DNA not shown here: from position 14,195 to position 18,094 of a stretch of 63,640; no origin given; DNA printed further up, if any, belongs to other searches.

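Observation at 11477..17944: Giant archaeal protein with four MAM-like domains arranged A-B-B-A inside ~390-aa super-repeats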

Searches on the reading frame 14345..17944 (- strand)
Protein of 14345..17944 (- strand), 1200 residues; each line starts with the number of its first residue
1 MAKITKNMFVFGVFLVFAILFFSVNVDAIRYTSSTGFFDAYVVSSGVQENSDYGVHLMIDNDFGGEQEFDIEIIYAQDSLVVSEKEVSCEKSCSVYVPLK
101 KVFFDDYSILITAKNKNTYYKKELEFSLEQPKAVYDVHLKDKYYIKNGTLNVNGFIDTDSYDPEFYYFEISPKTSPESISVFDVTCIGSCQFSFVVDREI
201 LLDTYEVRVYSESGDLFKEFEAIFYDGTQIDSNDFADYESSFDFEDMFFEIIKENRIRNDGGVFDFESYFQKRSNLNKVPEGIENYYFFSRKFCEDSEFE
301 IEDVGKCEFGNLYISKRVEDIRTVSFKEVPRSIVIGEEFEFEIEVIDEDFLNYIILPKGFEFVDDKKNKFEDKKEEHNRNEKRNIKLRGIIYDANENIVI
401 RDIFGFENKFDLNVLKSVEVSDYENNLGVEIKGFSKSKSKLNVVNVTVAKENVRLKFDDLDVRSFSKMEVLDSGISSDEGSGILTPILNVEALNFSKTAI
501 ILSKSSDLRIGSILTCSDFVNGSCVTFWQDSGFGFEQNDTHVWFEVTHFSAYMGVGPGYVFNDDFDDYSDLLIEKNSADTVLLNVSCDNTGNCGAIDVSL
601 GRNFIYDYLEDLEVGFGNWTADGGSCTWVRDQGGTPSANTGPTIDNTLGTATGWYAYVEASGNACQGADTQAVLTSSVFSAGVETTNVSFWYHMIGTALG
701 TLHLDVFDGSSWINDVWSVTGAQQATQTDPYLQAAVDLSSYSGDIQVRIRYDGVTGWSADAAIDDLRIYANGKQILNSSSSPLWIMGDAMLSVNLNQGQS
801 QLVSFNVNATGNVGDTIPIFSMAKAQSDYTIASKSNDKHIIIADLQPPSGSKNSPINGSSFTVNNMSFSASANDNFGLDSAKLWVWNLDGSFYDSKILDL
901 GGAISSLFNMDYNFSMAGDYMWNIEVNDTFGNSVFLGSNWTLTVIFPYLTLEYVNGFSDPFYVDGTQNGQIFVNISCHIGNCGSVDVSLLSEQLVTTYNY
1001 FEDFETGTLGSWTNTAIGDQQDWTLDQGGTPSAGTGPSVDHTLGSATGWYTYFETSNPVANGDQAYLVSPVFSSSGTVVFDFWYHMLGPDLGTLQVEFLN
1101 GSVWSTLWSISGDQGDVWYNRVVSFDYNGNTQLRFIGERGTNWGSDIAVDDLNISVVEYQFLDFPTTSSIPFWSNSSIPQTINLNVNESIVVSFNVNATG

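Call 39: search_protein_representatives(protein=window:14345-17944:-)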
Query: 1200 residues. Proteins with E-value up to 0.001 (for the whole library): 7118; up to 1e-10: 3929; up to 1e-30: 941. The best 150 are listed.
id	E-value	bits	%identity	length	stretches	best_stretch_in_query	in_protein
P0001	0.0e+00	3649.2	82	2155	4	1-1200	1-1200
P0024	0.0e+00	1865.7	38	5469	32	1003-1171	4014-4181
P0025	0.0e+00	1695.6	41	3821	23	1003-1158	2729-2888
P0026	0.0e+00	1086.9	40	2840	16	998-1154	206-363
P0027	0.0e+00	1080.4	33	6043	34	1004-1159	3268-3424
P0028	0.0e+00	1031.1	39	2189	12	1003-1155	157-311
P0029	0.0e+00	1026.8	37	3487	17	1001-1178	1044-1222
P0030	1.0e-285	967.4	37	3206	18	1003-1154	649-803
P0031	1.7e-277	940.2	41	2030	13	1003-1171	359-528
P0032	1.0e-254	864.8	43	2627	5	606-944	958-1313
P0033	3.4e-236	803.4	38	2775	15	1018-1155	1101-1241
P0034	1.9e-217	741.3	35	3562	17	1004-1154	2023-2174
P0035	9.5e-216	735.7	39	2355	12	1016-1155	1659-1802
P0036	2.3e-204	698.0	35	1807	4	339-989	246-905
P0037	3.5e-203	694.0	40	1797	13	1004-1155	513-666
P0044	1.1e-178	612.9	36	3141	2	26-1166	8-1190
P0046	1.0e-172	593.1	37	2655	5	322-993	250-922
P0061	7.1e-131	454.5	34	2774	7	768-1200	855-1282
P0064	2.3e-125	436.3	40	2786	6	616-945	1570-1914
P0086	3.4e-99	349.6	32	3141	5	771-1195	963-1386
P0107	2.2e-92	327.0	32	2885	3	404-1002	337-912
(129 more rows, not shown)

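Call 78: search_protein_families(library=pfam, proteins=[P0046, P0032, P0107], max_evalue=0.001)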
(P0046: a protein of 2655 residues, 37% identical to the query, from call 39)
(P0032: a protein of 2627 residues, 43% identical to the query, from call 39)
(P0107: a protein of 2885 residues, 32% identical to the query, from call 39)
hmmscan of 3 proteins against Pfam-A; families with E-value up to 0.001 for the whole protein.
P0046 (2655 aa): 3 families
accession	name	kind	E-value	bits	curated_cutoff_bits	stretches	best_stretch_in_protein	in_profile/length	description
PF17957.7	Big_7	-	8.8e-18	65.2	24.1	1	778-828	1-50/70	Bacterial Ig domain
PF10102.14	DUF2341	-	1.5e-15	57.8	23.4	1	1974-2053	2-82/84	Domain of unknown function (DUF2341)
PF00629.30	MAM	-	3.6e-15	56.6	26.4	1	930-1095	2-152/158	MAM domain, meprin/A5/mu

P0032 (2627 aa): 2 families
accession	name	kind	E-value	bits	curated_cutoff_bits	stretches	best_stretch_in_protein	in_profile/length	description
PF00629.30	MAM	-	1e-27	97.4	26.4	2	580-730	2-153/158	MAM domain, meprin/A5/mu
PF02369.22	Big_1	-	5.3e-09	36.5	34.9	0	1660-1724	15-82/93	Bacterial Ig-like domain (group 1)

P0107 (2885 aa): 2 families
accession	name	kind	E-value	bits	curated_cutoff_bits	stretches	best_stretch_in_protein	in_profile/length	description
PF13385.13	Laminin_G_3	-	9.1e-41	139.9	27.6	2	2491-2645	1-151/151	Concanavalin A-like lectin/glucanases superfamily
PF00629.30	MAM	-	8.3e-13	48.9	26.4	1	910-1073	2-153/158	MAM domain, meprin/A5/mu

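Call 79: search_protein_families(library=pfam, proteins=[P0044, P0061, P0086], max_evalue=0.001)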
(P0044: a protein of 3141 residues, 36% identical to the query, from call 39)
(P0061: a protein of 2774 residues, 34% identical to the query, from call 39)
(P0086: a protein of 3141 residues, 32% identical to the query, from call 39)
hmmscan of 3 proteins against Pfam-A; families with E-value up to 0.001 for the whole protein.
P0044 (3141 aa): 3 families
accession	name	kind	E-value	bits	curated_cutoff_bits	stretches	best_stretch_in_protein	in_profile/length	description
PF00629.30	MAM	-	1.4e-29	103.4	26.4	2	1021-1180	2-154/158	MAM domain, meprin/A5/mu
PF13385.13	Laminin_G_3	-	6.2e-24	85.3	27.6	2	1483-1641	15-150/151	Concanavalin A-like lectin/glucanases superfamily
PF02369.22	Big_1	-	0.00092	19.7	34.9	1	2174-2236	17-81/93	Bacterial Ig-like domain (group 1)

P0061 (2774 aa): 2 families
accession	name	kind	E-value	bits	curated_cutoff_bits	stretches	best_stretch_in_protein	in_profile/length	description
PF00629.30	MAM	-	5.9e-17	62.4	26.4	1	1087-1238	2-153/158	MAM domain, meprin/A5/mu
PF13750.12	Big_3_3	-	0.00048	20.3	27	0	2635-2669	4-38/157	Bacterial Ig-like domain (group 3)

P0086 (3141 aa): 2 families
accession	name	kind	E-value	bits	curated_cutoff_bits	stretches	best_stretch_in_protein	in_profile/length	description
PF00629.30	MAM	-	9.2e-20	71.5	26.4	1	1193-1346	2-153/158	MAM domain, meprin/A5/mu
PF10102.14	DUF2341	-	8.2e-11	42.6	23.4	1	2645-2710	2-66/84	Domain of unknown function (DUF2341)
